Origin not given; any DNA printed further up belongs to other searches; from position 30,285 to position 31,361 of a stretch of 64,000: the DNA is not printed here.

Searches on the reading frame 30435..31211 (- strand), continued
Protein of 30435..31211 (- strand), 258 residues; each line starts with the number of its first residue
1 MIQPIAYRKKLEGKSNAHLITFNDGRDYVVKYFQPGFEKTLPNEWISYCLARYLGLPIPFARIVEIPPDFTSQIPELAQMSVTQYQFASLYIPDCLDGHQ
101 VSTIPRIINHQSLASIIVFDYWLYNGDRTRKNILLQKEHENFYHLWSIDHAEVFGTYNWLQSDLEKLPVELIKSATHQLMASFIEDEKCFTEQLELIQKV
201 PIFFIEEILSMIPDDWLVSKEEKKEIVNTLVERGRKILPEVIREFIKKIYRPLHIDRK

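Call 71: find_related_loci(query=A5, collection=genome_contigs, flank=6000)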
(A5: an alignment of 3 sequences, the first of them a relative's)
Query A5 (263 aa) in genome_contigs; peptide patterns used: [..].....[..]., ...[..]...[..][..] (x = any residue, [..] = any of these).
65 stretches matched a pattern; 18 encode a relative of the query (tblastn E <= 1e-3); 18 distinct loci.
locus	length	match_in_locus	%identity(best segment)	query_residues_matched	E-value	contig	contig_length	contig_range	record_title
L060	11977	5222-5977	78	1-252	2e-138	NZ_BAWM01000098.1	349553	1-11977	Neobacillus niacini strain F8, whole genome shotgun sequence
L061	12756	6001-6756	77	1-252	2e-137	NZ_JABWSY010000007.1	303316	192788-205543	Bacillus sp. EB106-08-02-XG196 NODE_7_length_303316_cov_91.085682, whole genome shotgun sequence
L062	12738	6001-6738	74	1-246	7e-127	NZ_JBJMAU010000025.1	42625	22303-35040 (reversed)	Anaerobacillus sp. MEB173 MEB173_assembly_contig_25, whole genome shotgun sequence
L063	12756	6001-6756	65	1-252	1e-117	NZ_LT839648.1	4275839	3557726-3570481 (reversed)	Oceanobacillus senegalensis strain Marseille-P3587, whole genome shotgun sequence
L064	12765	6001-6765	65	1-255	3e-110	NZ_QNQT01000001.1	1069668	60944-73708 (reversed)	Neobacillus piezotolerans strain YLB-04 scaffold1, whole genome shotgun sequence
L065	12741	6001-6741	50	6-251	2e-83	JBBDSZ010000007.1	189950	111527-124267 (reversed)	MAG: Paenibacillaceae bacterium isolate LejiaC_42_57 Lejia_C_122_length_189950_cov_35, whole genome shotgun sequence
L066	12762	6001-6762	47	1-254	1e-80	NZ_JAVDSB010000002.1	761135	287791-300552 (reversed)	Paenibacillus qinlingensis strain CC258 Ga0451258_02, whole genome shotgun sequence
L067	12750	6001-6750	48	1-253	2e-80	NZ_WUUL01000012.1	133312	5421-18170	Shimazuella alba strain KC615 KC615_contig_12, whole genome shotgun sequence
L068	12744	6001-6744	47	1-248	2e-77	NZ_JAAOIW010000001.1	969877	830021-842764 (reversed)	Paenibacillus agricola strain S3N08 contig1, whole genome shotgun sequence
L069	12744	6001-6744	49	1-248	1e-71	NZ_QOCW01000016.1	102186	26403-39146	Bacillus taeanensis strain BH030017 NODE_16_length_102186_cov_153.194, whole genome shotgun sequence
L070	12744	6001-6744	44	1-248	1e-68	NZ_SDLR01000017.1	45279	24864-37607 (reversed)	Ammoniphilus sp. YIM 78166 Scaffold17, whole genome shotgun sequence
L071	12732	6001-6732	42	1-245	2e-68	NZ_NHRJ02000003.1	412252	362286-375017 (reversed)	Paenibacillus xerothermodurans strain ATCC 27380 scaffold_2, whole genome shotgun sequence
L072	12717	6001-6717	47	17-250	9e-67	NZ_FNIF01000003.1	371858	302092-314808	Paenibacillus sp. yr247, whole genome shotgun sequence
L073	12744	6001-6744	48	1-248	1e-77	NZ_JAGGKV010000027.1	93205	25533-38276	Paenibacillus aceris strain DSM 24950 Ga0454130_27, whole genome shotgun sequence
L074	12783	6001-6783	46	1-248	3e-75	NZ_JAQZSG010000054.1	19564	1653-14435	Paenibacillus thermotolerans strain YIM B05602 Scaffold54, whole genome shotgun sequence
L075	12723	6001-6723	30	4-245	4e-30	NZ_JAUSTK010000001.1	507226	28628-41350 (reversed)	Paenibacillus wynnii strain DS2010 Ga0466930_01, whole genome shotgun sequence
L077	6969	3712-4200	35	16-167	3e-21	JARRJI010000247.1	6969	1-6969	MAG: Acidobacteriota bacterium isolate Spart_016_MAG scaffold_16842, whole genome shotgun sequence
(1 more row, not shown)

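Call 73: search_protein_families(library=pfam, proteins=[L060:3254-5200:+, L060:2268-3257:+, L060:6279-6908:-, L070:4612-5949:+, L070:6837-7445:+, L075:4520-5983:+, L075:7635-8615:+, L075:6896-7531:+, L077:4486-5334:+, L065:8549-9751:-], max_evalue=0.01)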
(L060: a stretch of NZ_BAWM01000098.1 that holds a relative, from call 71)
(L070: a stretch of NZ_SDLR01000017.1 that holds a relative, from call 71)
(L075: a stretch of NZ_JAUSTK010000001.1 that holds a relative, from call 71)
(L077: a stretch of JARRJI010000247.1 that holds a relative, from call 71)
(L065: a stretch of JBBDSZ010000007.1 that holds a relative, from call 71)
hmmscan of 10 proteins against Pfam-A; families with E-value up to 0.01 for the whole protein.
L060:3254-5200:+ (648 aa): 2 families
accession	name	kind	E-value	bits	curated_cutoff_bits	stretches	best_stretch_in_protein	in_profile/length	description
PF03065.20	Glyco_hydro_57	-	3.6e-17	63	21.2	1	48-216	63-210/291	Glycosyl hydrolase family 57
PF09095.17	AmyA-gluTrfs_C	-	0.0068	16.5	22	0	428-460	1-33/284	Alpha-amylase/4-alpha-glucanotransferase, C-terminal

L060:2268-3257:+ (329 aa): 6 families
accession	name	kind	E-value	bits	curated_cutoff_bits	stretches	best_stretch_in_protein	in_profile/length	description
PF01636.29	APH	-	4.6e-17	63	23.2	1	75-241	39-210/239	Phosphotransferase enzyme family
PF02958.26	EcKL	-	7.5e-08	32.5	22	1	163-240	177-260/294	Ecdysteroid kinase-like family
PF01163.29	RIO1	-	0.0015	18.7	22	1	179-226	103-149/187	RIO domain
PF19974.5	TCAD9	-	0.0022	17.7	40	1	201-242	297-339/429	Ternary complex associated domain 9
PF23302.1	HTH_DNAJC9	-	0.0062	17.2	27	0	11-43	9-44/69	DNAJC9 HTH domain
PF10009.15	DUF2252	-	0.0062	16.1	22.3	0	197-285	37-130/392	Uncharacterized protein conserved in bacteria (DUF2252)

L060:6279-6908:- (209 aa): 1 family
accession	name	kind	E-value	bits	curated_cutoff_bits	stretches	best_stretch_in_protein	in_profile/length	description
PF01163.29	RIO1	-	0.0026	17.8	22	1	45-162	38-159/187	RIO domain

L070:4612-5949:+ (445 aa): 4 families
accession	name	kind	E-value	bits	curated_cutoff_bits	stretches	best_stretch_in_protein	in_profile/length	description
PF00534.26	Glycos_transf_1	-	4.3e-23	82.2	26.4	1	186-353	9-171/172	Glycosyl transferases group 1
PF13692.12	Glyco_trans_1_4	-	2.7e-19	70.3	27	1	193-333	2-138/142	Glycosyl transferases group 1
PF13524.12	Glyco_trans_1_2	-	5.6e-08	33.3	25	1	225-369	16-143/144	Glycosyl transferase-like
PF13439.12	Glyco_transf_4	-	0.00062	20.3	28.5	1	73-170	58-169/170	Glycosyltransferase Family 4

L070:6837-7445:+ (202 aa): 1 family
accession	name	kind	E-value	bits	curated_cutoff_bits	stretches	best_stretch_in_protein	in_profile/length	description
PF03109.22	ABC1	-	0.001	18.7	22.9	1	58-155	111-214/244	ABC1 atypical kinase-like domain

L075:4520-5983:+ (487 aa): 1 family
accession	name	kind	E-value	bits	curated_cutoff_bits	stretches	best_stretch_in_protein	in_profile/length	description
PF03984.19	DUF346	-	0.0016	18.6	22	0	370-393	9-30/39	Repeat of unknown function (DUF346)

L075:7635-8615:+ (326 aa): 5 families
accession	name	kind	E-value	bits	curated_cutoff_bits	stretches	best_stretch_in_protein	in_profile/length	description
PF01636.29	APH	-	3.2e-15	57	23.2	1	34-266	16-229/239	Phosphotransferase enzyme family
PF01633.27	Choline_kinase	-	2.5e-08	34.1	29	1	113-245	93-205/300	Choline/ethanolamine kinase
PF02958.26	EcKL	-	4.1e-05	23.5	22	1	115-252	123-269/294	Ecdysteroid kinase-like family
PF19974.5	TCAD9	-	0.0017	18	40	1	207-232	300-325/429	Ternary complex associated domain 9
PF07914.17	DUF1679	-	0.002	17.5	24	1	137-252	201-325/414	Uncharacterized oxidoreductase dhs-27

L075:6896-7531:+ (211 aa): 0 families

L077:4486-5334:+ (282 aa): 1 family
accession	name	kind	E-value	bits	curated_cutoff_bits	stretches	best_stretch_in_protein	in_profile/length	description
PF11236.13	DUF3037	-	9.8e-24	84.3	22.6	1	25-133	3-118/118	Protein of unknown function (DUF3037)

L065:8549-9751:- (400 aa): 4 families
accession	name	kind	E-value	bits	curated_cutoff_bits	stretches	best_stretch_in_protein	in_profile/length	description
PF00535.33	Glycos_transf_2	-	2.6e-29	102.7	23.3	1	5-130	1-126/168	Glycosyl transferase family 2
PF13641.12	Glyco_tranf_2_3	-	5.7e-14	53.1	27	1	4-103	3-106/230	Glycosyltransferase like family 2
PF10111.15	Glyco_tranf_2_2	-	5.2e-12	46.3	27.3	1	5-110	1-109/276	Glycosyltransferase like family 2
PF13506.12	Glyco_transf_21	-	0.00064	19.7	21.7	1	77-120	24-68/174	Glycosyl transferase family 21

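Call 79: search_protein_families(library=padloc, proteins=[L077:3571-4482:+, L060:5222-5995:+, L070:5980-6840:+, L075:5962-6786:+, L053:7986-8729:+, L077:4486-5334:+], max_evalue=0.001)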
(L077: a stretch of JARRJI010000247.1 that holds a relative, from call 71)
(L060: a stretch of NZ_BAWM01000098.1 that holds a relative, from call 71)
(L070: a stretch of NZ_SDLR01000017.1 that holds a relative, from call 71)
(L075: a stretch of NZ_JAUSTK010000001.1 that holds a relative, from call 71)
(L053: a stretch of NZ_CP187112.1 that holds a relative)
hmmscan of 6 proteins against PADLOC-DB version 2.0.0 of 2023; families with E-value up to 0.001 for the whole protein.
L077:3571-4482:+ (303 aa): 1 family
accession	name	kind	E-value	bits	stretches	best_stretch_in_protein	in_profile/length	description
PDLC04766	PDC-M66A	-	3e-10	37.8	1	35-284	10-261/270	-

L060:5222-5995:+ (257 aa): 5 families
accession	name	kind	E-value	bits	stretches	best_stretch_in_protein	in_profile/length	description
PDLC04766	PDC-M66A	-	4e-16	57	1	3-239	11-252/270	-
PDLC04344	PDC-M03A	-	3.3e-09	34.6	0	111-177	140-207/305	-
PDLC04340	PDC-M03A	-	3.3e-07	28.1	0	114-140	123-149/280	-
PDLC04342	PDC-M03A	-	5.6e-07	27.4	1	112-165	142-197/299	-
PDLC04339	PDC-M03A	-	7.1e-06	23.6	0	117-141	133-157/293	-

L070:5980-6840:+ (286 aa): 2 families
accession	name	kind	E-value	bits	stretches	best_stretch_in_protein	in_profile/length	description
PDLC04766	PDC-M66A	-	7.6e-13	46.3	1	11-235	12-243/270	-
PDLC04344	PDC-M03A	-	4.1e-05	21.2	0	109-146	132-169/305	-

L075:5962-6786:+ (274 aa): 3 families
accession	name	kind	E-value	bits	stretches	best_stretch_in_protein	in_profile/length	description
PDLC04766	PDC-M66A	-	8.3e-16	56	1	14-169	12-173/270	-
PDLC04344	PDC-M03A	-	0.00024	18.7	0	130-145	151-166/305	-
PDLC04342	PDC-M03A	-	0.00049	17.7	0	129-146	151-168/299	-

L053:7986-8729:+ (247 aa): 1 family
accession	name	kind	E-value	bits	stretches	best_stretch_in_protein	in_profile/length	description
PDLC04766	PDC-M66A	-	2.4e-09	34.8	1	23-212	42-242/270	-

L077:4486-5334:+ (282 aa): 1 family
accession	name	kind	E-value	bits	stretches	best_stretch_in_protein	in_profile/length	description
PDLC04767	PDC-M66B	-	1.1e-15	55.9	1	25-133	8-128/281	-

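Call 80: list_cluster_members(proteins=[P0252, P0254, P0260])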
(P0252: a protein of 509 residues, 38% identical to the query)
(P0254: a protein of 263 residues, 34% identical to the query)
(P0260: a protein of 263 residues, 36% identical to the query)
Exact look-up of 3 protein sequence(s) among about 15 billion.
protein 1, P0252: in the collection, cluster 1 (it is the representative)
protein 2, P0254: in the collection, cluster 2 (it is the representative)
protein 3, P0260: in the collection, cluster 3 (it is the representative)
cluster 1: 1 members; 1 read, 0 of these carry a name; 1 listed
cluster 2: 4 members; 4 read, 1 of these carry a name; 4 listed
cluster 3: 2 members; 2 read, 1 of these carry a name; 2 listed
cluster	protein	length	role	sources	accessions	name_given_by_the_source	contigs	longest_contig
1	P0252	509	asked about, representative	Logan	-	-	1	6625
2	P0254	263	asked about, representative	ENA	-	-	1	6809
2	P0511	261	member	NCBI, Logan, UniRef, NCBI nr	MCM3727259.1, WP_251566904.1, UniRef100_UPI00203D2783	phosphatidylinositol 4-kinase [Neobacillus cucumis] | phosphatidylinositol 4-kinase n=1 Tax=Neobacillus cucumis TaxID=1740721 ...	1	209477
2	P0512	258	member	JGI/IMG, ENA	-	-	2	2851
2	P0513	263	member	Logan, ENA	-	-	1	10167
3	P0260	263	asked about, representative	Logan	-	-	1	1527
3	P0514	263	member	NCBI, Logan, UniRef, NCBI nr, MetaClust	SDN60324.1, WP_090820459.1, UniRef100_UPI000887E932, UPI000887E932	Phosphatidylinositol 3-and 4-kinase [Paenibacillus sp. yr247] | HipA family kinase n=1 Tax=Paenibacillus sp. yr247 TaxID=1761880 RepID=UPI000887E932 | HipA family kinase [Paenibacillus sp. yr247]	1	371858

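Call 81: find_encoding_contigs(protein=P0252, flank=6000, max_places=3)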
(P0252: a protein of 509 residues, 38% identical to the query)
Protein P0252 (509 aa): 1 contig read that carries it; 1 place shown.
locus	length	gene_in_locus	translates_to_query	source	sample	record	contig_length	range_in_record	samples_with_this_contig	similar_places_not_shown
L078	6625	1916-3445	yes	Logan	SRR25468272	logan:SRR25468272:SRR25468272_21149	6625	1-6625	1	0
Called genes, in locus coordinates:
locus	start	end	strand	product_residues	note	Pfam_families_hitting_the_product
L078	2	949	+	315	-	?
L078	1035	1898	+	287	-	-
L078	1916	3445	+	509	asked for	PF20613:HipA_2, PF00454:PI3_PI4_kinase (weak), PF22882:GT-D-like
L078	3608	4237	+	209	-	PF20613:HipA_2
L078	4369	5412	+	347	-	PF13439:Glyco_transf_4, PF00534:Glycos_transf_1, PF13692:Glyco_trans_1_4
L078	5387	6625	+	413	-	?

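Call 82: search_protein_families(library=pfam, proteins=[L078:2-949:+, L078:1035-1898:+, L078:3608-4237:+, L078:4369-5412:+, L078:5387-6625:+], max_evalue=0.01)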
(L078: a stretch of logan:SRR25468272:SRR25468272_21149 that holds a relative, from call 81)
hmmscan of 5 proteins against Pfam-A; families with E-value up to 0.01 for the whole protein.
L078:2-949:+ (315 aa): 1 family
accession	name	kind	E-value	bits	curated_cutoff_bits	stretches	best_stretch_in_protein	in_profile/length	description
PF13524.12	Glyco_trans_1_2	-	2.2e-15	57.3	25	1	167-304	3-143/144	Glycosyl transferase-like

L078:1035-1898:+ (287 aa): 1 family
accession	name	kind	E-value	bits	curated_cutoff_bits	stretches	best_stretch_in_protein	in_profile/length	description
PF01762.27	Galactosyl_T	-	0.0021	18.3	23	1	60-130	59-133/195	Galactosyltransferase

L078:3608-4237:+ (209 aa): 1 family
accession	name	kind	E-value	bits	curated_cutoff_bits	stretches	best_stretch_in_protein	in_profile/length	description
PF20613.4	HipA_2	-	1e-15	58.1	27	1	3-184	45-214/240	HipA-like kinase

L078:4369-5412:+ (347 aa): 6 families
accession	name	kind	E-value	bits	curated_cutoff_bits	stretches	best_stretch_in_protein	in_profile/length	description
PF00534.26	Glycos_transf_1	-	5.6e-31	107.8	26.4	1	148-317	13-171/172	Glycosyl transferases group 1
PF13692.12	Glyco_trans_1_4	-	2.6e-25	89.8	27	1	151-304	2-142/142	Glycosyl transferases group 1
PF13439.12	Glyco_transf_4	-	6.3e-11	43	28.5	1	38-136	64-169/170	Glycosyltransferase Family 4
PF13524.12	Glyco_trans_1_2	-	0.00066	20.1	25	1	215-329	28-139/144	Glycosyl transferase-like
PF20706.3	GT4-conflict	-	0.0013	18.3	26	1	143-280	190-323/385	Family 4 Glycosyltransferase in conflict systems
PF13579.12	Glyco_trans_4_4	-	0.0067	17.2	29.7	0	43-130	68-156/158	Glycosyl transferase 4-like domain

L078:5387-6625:+ (413 aa): 4 families
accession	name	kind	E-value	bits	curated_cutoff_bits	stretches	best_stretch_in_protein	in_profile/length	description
PF00535.33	Glycos_transf_2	-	4.2e-27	95.6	23.3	1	11-130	1-119/168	Glycosyl transferase family 2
PF10111.15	Glyco_tranf_2_2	-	1.2e-13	51.6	27.3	1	11-116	1-108/276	Glycosyltransferase like family 2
PF13641.12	Glyco_tranf_2_3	-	1.2e-12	48.8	27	1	10-115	3-112/230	Glycosyltransferase like family 2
PF13632.12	Glyco_trans_2_3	-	0.0047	17.2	27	1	210-272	70-127/198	Glycosyl transferase family group 2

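Call 89: search_protein_families(library=pfam, proteins=[L053:8744-10450:+], max_evalue=0.01)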
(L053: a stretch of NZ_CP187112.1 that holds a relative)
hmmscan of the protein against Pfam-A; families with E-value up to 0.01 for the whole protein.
L053:8744-10450:+ (568 aa): 1 family
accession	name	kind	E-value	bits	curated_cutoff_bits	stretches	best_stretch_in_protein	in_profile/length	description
PF19510.5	DUF6044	-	2.4e-234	779.4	27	1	20-563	10-564/564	Protein of unknown function (DUF6044)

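Call 90: find_encoding_contigs(protein=P0265, flank=4000, max_places=1)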
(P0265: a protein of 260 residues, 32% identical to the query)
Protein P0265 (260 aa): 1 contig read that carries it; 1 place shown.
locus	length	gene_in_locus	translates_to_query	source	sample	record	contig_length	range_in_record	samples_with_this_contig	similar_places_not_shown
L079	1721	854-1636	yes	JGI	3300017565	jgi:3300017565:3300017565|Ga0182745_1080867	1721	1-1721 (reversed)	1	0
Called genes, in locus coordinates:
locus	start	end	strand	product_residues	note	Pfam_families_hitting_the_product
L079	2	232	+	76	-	?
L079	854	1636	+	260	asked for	PF07804:HipA_C (weak), PF20613:HipA_2, PF00454:PI3_PI4_kinase (weak)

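Call 91: find_encoding_contigs(protein=P0290, flank=4000, max_places=1)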
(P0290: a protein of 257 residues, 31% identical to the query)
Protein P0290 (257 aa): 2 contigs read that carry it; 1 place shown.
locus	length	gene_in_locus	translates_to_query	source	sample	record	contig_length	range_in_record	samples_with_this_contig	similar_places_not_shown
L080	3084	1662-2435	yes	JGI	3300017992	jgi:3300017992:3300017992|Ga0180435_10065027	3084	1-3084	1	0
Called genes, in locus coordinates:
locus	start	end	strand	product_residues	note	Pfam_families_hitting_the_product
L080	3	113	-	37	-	?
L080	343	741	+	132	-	PF13157:Enas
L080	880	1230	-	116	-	PF07098:DUF1360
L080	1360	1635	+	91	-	-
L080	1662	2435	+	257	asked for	PF20613:HipA_2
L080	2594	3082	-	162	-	?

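Call 92: find_encoding_contigs(protein=P0316, flank=4000, max_places=1)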
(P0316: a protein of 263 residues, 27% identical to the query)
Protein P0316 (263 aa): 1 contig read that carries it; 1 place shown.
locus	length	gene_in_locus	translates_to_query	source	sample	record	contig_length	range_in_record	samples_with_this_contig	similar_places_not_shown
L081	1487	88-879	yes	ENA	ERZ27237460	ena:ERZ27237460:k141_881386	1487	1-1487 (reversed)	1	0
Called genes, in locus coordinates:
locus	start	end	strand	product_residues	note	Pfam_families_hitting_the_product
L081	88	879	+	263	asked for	PF20613:HipA_2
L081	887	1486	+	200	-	?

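Call 93: find_encoding_contigs(protein=P0355, flank=4000, max_places=1)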
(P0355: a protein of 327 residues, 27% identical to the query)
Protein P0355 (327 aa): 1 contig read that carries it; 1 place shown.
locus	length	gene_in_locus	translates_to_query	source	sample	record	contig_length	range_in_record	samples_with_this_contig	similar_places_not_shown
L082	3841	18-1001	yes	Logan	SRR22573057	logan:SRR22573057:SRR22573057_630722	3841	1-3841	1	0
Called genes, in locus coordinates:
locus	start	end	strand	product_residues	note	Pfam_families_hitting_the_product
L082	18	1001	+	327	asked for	PF20613:HipA_2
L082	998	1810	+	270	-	PF11236:DUF3037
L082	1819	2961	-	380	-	PF23451:Zn_ribbon_PaaD (weak), PF13610:DDE_Tnp_IS240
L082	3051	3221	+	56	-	-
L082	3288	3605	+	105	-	-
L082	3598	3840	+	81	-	?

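Call 94: find_encoding_contigs(protein=P0383, flank=4000, max_places=1)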
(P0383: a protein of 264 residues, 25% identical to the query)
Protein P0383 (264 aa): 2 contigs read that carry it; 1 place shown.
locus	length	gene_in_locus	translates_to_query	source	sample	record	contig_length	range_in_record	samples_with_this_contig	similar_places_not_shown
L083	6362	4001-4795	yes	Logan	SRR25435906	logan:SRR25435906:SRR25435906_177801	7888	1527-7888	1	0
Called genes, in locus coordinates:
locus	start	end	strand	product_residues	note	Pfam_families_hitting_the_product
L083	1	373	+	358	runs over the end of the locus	-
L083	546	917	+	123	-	PF28011:GrdX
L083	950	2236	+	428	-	PF09338:Gly_reductase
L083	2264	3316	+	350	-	PF07355:GRDB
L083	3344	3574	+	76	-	-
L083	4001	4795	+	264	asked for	PF20613:HipA_2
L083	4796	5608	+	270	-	PF11236:DUF3037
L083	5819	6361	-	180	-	?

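Call 95: find_encoding_contigs(protein=P0270, flank=4000, max_places=1)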
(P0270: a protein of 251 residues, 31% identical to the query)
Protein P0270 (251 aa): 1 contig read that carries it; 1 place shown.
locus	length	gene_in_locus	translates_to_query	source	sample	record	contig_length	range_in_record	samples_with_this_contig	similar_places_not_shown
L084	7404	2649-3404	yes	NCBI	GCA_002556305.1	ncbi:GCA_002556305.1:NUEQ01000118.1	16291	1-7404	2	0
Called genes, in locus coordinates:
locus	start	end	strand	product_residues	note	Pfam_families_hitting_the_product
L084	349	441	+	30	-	-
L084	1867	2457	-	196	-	-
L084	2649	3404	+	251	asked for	PF20613:HipA_2, PF06702:Fam20C (weak)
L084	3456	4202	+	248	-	PF00535:Glycos_transf_2, PF03071:GNT-I (weak), PF10111:Glyco_tranf_2_2, PF13641:Glyco_tranf_2_3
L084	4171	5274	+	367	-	PF13439:Glyco_transf_4, PF20706:GT4-conflict (weak), PF00534:Glycos_transf_1, PF13692:Glyco_trans_1_4, PF13524:Glyco_trans_1_2 (weak)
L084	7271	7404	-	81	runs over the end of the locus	-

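Call 96: find_encoding_contigs(protein=P0285, flank=4000, max_places=1)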
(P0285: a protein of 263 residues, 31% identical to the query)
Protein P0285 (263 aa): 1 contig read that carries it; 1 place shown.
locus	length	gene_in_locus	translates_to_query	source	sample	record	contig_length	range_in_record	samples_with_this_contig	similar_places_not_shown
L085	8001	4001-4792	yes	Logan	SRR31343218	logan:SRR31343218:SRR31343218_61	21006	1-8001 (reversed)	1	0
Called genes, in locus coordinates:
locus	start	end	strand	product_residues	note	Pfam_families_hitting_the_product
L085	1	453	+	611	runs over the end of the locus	PF27663:Spore_coat_YutH (faint)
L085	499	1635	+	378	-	PF13439:Glyco_transf_4, PF20706:GT4-conflict, PF00534:Glycos_transf_1, PF13692:Glyco_trans_1_4, PF13524:Glyco_trans_1_2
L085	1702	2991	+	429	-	PF03446:NAD_binding_2 (faint), PF03721:UDPG_MGDP_dh_N, PF03807:F420_oxidored (faint), PF00984:UDPG_MGDP_dh, PF03720:UDPG_MGDP_dh_C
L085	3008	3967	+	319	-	PF01073:3Beta_HSD, PF01370:Epimerase, PF02719:Polysacc_synt_2, PF04321:RmlD_sub_bind, PF07993:NAD_binding_4, PF13460:NAD_binding_10 (weak), PF16363:GDP_Man_Dehyd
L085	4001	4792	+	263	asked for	PF09192:Act-Frag_cataly (faint), PF20613:HipA_2, PF00454:PI3_PI4_kinase (faint)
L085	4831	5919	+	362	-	PF13439:Glyco_transf_4, PF20706:GT4-conflict, PF00534:Glycos_transf_1, PF13692:Glyco_trans_1_4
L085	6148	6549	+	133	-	PF04297:UPF0122, PF08281:Sigma70_r4_2, PF04545:Sigma70_r4, PF04967:HTH_10 (faint), PF08279:HTH_11 (faint)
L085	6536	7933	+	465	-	PF02881:SRP54_N, PF00448:SRP54, PF01656:CbiA (faint), PF02978:SRP_SPB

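Call 97: find_encoding_contigs(protein=P0300, flank=4000, max_places=1)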
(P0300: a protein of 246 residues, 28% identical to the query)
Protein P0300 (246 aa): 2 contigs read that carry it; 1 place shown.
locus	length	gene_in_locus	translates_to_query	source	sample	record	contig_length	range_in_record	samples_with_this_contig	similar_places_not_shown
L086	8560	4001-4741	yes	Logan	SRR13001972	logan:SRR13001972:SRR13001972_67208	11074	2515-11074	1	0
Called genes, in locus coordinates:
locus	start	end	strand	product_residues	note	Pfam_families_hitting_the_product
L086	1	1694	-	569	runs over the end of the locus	PF13537:GATase_7 (weak), PF00733:Asn_synthase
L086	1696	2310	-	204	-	-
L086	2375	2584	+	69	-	-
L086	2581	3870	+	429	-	PF03721:UDPG_MGDP_dh_N, PF00984:UDPG_MGDP_dh, PF03720:UDPG_MGDP_dh_C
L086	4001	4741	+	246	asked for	PF20613:HipA_2, PF00454:PI3_PI4_kinase (weak)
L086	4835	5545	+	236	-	-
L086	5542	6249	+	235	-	-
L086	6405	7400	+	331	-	-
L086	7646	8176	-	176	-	PF13302:Acetyltransf_3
